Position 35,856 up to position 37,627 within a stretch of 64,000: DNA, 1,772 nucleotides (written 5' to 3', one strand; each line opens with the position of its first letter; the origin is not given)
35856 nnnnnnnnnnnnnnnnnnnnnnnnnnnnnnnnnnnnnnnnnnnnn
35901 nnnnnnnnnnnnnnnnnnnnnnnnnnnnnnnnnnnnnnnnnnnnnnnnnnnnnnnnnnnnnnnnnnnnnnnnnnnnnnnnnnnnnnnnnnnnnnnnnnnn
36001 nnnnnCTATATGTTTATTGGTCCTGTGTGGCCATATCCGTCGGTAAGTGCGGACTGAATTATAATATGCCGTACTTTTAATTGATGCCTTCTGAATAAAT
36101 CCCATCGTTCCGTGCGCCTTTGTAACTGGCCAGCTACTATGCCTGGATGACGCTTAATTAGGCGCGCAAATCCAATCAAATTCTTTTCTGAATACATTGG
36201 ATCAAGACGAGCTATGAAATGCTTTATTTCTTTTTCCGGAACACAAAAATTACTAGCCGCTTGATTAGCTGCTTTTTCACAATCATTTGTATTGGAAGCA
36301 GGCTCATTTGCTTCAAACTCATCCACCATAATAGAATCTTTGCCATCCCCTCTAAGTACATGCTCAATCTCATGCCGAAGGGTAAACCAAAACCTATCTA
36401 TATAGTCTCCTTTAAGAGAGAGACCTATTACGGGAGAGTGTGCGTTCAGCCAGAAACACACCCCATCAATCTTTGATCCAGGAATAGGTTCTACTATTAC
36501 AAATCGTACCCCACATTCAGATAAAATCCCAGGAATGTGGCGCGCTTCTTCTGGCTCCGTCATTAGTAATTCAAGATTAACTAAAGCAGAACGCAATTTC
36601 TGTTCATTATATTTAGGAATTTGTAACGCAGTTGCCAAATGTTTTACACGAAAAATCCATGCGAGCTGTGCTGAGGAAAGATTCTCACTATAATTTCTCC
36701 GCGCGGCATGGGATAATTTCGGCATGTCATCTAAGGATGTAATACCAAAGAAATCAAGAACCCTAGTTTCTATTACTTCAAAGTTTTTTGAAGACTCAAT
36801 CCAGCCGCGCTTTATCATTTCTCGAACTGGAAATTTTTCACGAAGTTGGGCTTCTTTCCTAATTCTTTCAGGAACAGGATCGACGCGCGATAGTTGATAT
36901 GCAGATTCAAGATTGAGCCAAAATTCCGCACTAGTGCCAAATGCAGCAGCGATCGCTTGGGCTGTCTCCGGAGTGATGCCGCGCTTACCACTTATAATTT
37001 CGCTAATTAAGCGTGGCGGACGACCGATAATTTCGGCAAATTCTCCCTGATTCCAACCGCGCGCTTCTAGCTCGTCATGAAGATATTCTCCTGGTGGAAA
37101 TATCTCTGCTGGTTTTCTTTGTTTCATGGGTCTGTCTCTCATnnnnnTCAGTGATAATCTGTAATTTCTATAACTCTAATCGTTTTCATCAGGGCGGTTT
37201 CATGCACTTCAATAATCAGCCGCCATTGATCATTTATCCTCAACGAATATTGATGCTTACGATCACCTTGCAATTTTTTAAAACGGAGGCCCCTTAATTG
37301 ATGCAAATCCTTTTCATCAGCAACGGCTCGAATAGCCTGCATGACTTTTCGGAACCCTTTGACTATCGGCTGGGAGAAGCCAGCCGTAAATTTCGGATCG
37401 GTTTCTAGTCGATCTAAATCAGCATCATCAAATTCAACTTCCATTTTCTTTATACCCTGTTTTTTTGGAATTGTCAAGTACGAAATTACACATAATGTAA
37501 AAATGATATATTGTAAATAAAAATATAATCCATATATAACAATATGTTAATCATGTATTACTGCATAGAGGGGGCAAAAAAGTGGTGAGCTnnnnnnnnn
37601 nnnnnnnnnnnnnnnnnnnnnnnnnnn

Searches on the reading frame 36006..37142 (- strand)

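Call 3: search_protein_families(library=pfam, proteins=[window:36006-37142:-], max_evalue=0.01)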
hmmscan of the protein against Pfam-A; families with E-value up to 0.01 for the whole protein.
window:36006-37142:- (378 aa): 4 families
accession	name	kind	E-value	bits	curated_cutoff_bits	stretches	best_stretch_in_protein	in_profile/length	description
PF01381.28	HTH_3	-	5.8e-10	39.5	23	1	24-74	4-54/55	Helix-turn-helix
PF06114.19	Peptidase_M78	-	2.9e-08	34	22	1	215-318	8-104/123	IrrE N-terminal-like domain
PF13560.12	HTH_31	-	8.1e-05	23.3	27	1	19-72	4-58/64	Helix-turn-helix domain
PF12844.13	HTH_19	-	0.00049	20.4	30.2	1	26-73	9-56/64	Helix-turn-helix domain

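Call 4: search_protein_families(library=padloc, proteins=[window:36006-37142:-], max_evalue=0.01)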
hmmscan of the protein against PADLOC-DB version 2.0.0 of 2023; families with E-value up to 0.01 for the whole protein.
window:36006-37142:- (378 aa): 13 families
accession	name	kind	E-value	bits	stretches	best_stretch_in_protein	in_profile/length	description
PDLC03982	PD-Lambda-2_B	-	1.7e-46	157.3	1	18-361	61-396/402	-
PDLC03953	RmrA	-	1.8e-08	32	1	227-328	184-265/373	-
PDLC03945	RmrA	-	2.1e-06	25.2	1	215-312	172-262/394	-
PDLC03948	RmrA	-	3.9e-06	24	1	215-308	171-258/397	-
PDLC03947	RmrA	-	1.4e-05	22.1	1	215-306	173-257/383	-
PDLC03949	RmrA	-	6.7e-05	19.9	0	223-310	163-235/363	-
PDLC04775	PDC-M69A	-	0.00014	20.4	1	18-80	9-71/113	-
PDLC04141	capP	-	0.00015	19.3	1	223-312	41-124/242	capP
PDLC03954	RmrA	-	0.0002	18.4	1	209-308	168-259/380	-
PDLC03952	RmrA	-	0.0003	17.7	1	218-309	188-274/395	-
PDLC04142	capH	-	0.00092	18.2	1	18-76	8-66/103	capH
PDLC04757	PDC-M64B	-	0.0021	16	1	23-68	36-81/128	-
PDLC03946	RmrA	-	0.0021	14.9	1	223-313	164-240/357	-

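Call 8: search_protein_families(library=ncbifam, proteins=[window:36006-37142:-], max_evalue=0.01)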
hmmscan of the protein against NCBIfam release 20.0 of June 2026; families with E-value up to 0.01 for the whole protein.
window:36006-37142:- (378 aa): 2 families
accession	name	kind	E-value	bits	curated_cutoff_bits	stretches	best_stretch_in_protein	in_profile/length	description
TIGR02607.1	antidote_HigA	equivalog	1.7e-14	53.4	47.7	1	16-87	6-78/81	HigA family addiction module antitoxin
NF052239.1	antitox_spr1629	equivalog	1.8e-05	24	335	1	215-313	172-263/377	spr1629 family repressor/antitoxin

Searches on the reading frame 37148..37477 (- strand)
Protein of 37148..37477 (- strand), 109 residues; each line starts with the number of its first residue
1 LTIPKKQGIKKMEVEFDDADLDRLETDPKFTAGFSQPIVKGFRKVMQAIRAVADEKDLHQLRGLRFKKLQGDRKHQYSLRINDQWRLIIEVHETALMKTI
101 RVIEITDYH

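Call 3: search_protein_families(library=pfam, proteins=[window:37148-37477:-], max_evalue=0.01)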
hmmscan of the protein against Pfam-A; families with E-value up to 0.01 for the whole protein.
window:37148-37477:- (109 aa): 2 families
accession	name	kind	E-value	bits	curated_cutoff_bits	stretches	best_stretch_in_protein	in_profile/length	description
PF05015.19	HigB-like_toxin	-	2.1e-09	38.1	27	1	15-96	2-83/91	RelE-like toxin of type II toxin-antitoxin system HigB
PF24732.2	ParE_like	-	0.00011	22.6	24.4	1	47-95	9-53/67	ParE-like toxin domain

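Call 4: search_protein_families(library=padloc, proteins=[window:37148-37477:-], max_evalue=0.01)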
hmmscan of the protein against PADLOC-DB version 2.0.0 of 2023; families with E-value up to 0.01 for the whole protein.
window:37148-37477:- (109 aa): 0 families

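Call 8: search_protein_families(library=ncbifam, proteins=[window:37148-37477:-], max_evalue=0.01)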
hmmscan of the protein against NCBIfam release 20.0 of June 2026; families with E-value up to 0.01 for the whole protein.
window:37148-37477:- (109 aa): 1 family
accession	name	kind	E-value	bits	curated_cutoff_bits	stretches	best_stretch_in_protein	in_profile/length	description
TIGR02116.1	toxin_Txe_YoeB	equivalog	0.00059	20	51.8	1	65-96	40-71/80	Txe/YoeB family addiction module toxin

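Call 85: search_protein_families(library=padloc, proteins=[window:37148-37477:-], max_evalue=1)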
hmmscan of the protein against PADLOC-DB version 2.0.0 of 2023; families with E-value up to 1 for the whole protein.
window:37148-37477:- (109 aa): 0 families
